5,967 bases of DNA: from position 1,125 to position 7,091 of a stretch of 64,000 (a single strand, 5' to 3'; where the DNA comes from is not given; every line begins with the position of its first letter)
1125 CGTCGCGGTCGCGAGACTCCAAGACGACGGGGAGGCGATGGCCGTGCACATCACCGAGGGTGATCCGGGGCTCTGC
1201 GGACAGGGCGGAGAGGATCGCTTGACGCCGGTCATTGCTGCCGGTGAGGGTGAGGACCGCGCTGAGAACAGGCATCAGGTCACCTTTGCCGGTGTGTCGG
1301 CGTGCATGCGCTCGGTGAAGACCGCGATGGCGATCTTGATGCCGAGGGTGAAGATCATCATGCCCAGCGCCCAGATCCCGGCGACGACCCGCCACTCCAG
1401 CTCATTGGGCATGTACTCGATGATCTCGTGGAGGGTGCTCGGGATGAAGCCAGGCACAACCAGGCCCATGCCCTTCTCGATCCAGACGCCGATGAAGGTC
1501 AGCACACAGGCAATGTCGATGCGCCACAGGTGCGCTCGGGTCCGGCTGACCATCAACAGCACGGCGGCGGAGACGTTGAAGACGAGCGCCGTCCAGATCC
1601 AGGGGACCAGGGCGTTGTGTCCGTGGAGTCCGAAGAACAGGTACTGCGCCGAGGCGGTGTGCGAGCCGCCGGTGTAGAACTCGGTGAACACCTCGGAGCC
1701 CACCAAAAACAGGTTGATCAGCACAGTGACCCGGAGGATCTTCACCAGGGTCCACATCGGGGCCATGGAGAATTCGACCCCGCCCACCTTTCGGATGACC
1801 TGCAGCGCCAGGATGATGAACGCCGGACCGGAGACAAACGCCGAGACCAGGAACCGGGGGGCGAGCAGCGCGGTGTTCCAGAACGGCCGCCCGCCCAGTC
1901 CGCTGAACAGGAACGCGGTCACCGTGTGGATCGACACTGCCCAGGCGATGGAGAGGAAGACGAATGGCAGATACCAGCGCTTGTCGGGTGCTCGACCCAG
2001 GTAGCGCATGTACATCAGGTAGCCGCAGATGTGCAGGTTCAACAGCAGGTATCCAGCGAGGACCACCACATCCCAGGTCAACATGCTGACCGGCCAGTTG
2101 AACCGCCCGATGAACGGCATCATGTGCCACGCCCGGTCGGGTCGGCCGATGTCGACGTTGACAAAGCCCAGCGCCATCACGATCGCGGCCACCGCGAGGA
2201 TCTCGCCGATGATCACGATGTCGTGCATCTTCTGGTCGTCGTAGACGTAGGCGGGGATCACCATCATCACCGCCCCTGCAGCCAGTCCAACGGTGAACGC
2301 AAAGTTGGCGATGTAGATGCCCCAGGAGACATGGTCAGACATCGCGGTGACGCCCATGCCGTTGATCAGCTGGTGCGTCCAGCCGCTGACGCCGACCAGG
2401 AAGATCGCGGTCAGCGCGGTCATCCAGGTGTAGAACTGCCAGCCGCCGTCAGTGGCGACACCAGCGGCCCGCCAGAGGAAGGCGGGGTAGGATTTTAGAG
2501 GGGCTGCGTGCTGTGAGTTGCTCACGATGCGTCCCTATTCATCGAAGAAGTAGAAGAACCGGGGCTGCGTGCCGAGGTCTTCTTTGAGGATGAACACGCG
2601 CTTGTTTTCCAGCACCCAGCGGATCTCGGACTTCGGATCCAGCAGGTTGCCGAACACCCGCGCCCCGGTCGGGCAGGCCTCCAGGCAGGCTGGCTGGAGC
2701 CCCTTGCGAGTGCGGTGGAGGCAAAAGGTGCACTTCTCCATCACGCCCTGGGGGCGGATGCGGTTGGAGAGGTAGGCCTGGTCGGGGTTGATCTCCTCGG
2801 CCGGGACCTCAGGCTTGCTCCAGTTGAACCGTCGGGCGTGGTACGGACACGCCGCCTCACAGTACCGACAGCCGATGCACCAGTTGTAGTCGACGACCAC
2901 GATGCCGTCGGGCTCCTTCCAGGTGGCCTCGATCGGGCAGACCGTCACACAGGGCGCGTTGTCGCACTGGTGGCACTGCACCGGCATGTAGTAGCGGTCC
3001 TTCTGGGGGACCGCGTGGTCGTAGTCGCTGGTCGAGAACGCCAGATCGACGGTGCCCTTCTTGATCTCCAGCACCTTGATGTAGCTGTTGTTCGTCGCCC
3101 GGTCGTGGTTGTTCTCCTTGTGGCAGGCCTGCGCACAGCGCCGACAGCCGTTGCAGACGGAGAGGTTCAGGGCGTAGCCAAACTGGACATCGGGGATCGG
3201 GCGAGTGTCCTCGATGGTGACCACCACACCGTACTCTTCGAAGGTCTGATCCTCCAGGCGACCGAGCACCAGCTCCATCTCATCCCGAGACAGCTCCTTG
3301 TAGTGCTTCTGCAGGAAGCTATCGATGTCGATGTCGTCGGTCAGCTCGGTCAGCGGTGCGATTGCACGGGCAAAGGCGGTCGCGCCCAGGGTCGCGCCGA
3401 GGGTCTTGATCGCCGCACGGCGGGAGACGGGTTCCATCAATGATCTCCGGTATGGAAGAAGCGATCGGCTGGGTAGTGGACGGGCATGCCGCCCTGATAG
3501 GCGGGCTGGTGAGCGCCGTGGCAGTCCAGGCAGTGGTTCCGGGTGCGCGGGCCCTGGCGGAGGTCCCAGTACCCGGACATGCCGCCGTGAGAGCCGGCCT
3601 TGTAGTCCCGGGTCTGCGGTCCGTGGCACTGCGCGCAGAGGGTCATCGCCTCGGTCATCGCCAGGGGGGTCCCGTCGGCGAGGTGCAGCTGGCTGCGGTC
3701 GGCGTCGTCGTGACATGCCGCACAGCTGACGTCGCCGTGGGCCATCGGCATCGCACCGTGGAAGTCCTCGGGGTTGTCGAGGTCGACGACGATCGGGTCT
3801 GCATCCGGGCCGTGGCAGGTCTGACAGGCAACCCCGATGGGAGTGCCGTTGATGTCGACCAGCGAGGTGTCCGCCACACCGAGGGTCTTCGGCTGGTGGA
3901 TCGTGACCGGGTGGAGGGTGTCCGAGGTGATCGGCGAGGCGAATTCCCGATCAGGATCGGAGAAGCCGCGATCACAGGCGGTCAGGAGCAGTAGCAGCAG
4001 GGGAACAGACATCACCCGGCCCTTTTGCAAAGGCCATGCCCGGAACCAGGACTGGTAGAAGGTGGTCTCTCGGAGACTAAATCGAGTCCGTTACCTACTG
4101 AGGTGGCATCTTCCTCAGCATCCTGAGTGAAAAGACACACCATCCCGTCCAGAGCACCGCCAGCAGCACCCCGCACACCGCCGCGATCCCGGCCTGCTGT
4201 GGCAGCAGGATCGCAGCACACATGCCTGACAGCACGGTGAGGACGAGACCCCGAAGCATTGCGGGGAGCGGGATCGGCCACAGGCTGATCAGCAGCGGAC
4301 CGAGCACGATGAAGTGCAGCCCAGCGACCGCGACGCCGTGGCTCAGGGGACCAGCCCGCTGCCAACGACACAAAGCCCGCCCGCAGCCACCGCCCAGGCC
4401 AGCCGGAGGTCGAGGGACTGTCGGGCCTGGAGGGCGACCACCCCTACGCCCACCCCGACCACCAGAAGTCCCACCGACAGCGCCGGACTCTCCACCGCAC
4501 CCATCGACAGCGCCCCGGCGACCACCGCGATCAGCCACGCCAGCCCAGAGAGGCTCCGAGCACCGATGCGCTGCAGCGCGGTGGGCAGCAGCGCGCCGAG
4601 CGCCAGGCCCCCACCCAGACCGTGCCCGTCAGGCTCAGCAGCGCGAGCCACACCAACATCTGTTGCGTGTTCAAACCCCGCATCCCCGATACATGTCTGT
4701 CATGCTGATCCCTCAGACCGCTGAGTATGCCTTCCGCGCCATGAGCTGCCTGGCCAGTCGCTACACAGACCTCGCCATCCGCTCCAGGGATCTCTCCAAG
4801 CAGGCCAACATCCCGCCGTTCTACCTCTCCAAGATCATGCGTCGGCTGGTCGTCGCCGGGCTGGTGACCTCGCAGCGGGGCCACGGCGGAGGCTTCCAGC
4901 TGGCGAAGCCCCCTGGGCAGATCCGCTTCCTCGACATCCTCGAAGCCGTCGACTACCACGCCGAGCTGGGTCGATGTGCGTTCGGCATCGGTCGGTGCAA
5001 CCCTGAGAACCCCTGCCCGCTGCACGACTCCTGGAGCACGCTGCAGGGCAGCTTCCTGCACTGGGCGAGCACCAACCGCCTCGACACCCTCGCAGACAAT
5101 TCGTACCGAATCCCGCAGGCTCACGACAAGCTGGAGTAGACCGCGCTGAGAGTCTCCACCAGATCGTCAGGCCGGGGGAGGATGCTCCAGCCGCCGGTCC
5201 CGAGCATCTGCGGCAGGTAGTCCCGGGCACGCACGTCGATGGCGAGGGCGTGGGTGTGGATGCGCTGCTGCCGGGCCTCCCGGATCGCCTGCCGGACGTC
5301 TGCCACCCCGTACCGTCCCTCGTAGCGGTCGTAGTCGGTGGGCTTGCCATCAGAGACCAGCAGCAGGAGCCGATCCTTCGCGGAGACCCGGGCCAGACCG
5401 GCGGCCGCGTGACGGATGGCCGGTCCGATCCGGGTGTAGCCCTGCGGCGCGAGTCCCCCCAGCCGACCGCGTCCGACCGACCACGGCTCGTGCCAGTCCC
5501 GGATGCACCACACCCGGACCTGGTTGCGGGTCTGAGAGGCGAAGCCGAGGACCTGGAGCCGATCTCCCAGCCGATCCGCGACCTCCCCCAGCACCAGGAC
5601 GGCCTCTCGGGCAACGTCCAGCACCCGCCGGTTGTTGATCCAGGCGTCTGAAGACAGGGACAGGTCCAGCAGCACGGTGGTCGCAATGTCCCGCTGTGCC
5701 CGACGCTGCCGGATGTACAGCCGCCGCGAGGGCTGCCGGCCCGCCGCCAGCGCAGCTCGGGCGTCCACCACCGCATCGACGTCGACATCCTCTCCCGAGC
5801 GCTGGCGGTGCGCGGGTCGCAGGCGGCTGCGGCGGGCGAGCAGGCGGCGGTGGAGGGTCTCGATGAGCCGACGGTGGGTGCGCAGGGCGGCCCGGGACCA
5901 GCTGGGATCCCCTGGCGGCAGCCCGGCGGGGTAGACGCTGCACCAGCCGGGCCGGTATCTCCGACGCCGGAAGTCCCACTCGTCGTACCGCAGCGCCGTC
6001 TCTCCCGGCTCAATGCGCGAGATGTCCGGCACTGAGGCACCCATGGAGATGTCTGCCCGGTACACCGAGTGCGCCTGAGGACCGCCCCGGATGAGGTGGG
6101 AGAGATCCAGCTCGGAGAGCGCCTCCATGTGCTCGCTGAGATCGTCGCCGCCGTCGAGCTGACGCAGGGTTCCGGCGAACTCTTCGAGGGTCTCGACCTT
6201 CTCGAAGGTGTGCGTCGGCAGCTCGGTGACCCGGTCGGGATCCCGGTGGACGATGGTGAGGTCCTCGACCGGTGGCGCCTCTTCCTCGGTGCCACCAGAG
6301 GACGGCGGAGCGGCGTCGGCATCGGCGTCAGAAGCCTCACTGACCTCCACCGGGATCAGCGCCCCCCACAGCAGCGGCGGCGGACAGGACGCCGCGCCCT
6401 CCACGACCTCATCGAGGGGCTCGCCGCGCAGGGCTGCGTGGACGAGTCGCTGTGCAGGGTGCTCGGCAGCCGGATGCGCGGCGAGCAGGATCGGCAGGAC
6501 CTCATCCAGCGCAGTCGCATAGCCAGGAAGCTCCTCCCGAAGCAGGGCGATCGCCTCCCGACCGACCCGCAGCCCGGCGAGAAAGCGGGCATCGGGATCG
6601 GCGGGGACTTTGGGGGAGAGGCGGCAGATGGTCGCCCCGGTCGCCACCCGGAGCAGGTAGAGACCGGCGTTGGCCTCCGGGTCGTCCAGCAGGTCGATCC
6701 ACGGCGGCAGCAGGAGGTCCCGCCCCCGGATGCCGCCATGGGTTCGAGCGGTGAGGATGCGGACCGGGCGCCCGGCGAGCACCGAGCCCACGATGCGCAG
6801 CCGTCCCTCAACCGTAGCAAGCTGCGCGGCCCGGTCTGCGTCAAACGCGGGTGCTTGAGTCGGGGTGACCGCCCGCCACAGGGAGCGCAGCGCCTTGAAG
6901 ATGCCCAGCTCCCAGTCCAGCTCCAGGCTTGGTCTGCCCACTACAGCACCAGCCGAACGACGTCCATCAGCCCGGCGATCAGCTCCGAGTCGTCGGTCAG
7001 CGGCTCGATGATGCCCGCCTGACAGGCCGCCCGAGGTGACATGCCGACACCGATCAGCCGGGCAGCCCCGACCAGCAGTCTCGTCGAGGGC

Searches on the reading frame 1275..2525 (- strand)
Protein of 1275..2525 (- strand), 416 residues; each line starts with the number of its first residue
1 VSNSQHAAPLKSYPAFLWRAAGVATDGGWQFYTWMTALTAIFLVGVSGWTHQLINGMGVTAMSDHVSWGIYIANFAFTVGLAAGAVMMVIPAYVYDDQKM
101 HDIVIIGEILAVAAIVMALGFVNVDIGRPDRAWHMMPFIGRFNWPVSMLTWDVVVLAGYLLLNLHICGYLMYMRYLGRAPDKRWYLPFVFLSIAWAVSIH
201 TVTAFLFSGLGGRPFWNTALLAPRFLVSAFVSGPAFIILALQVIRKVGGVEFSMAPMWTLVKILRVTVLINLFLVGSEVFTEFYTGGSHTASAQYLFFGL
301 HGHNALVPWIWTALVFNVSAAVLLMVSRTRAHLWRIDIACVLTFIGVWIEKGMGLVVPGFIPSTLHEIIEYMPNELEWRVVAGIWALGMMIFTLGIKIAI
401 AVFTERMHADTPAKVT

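Call 14: search_protein_families(library=pfam, proteins=[window:1275-2525:-])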
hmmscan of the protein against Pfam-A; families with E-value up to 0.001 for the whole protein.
window:1275-2525:- (416 aa): 1 family
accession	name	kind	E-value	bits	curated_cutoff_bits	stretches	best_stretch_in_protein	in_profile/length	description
PF03916.19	NrfD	-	2.7e-37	129.5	25.8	1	59-350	2-300/313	Polysulphide reductase, NrfD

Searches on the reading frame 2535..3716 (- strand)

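Call 14: search_protein_families(library=pfam, proteins=[window:2535-3716:-])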
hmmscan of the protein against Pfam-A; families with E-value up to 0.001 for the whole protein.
window:2535-3716:- (393 aa): 11 families
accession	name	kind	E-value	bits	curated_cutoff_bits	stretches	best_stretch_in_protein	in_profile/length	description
PF13247.11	Fer4_11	-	2e-21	76.5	26.2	2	242-301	4-65/100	4Fe-4S dicluster domain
PF12838.12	Fer4_7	-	8.4e-14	52.2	27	2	280-352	2-52/52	4Fe-4S dicluster domain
PF13187.11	Fer4_9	-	1.4e-11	44.6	27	2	280-352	2-51/52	4Fe-4S dicluster domain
PF13237.11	Fer4_10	-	3.4e-09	36.9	25.5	2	273-349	2-53/53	4Fe-4S dicluster domain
PF00037.32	Fer4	-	1.5e-08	34.5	21.1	1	273-295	1-23/24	4Fe-4S binding domain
PF12837.12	Fer4_6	-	3.4e-07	30.3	25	1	272-294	1-23/24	4Fe-4S binding domain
PF13183.11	Fer4_8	-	1.4e-06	29.1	27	0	185-262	2-66/68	4Fe-4S dicluster domain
PF12797.12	Fer4_2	-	2.1e-06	27.7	24.5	1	272-292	2-22/22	4Fe-4S binding domain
PF13484.11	Fer4_16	-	1.1e-05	26.6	30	0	276-292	49-65/66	4Fe-4S double cluster binding domain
PF13534.11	Fer4_17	-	0.0002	22.2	22.2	0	280-332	2-49/61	4Fe-4S dicluster domain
PF12798.12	Fer4_3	-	0.00022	22.3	27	0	280-294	1-15/15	4Fe-4S binding domain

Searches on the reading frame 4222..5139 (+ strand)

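Call 14: search_protein_families(library=pfam, proteins=[window:4222-5139:+])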
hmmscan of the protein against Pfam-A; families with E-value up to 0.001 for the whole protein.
window:4222-5139:+ (305 aa): 1 family
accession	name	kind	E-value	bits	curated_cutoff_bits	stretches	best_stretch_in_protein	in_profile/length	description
PF02082.26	Rrf2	-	6.1e-29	101.3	30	1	165-291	3-130/132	Iron-dependent Transcriptional regulator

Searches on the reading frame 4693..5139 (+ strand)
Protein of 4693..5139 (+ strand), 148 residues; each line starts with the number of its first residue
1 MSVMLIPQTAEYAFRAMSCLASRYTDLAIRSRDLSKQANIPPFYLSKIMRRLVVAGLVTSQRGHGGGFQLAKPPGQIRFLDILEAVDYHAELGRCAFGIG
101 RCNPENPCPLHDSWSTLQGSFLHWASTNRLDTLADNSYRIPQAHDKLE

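Call 8: search_protein_families(library=pfam, proteins=[window:4693-5139:+])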
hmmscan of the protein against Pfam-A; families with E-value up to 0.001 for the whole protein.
window:4693-5139:+ (148 aa): 1 family
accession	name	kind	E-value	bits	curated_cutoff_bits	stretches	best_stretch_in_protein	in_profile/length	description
PF02082.26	Rrf2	-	9.1e-30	103.9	30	1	8-134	3-130/132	Iron-dependent Transcriptional regulator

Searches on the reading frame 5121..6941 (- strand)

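Call 8: search_protein_families(library=pfam, proteins=[window:5121-6941:-])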
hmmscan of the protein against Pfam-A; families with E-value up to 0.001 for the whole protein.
window:5121-6941:- (606 aa): 1 family
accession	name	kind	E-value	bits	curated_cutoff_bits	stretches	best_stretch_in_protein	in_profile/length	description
PF00092.34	VWA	-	0.00026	21.7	23.8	1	498-571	74-142/174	von Willebrand factor type A domain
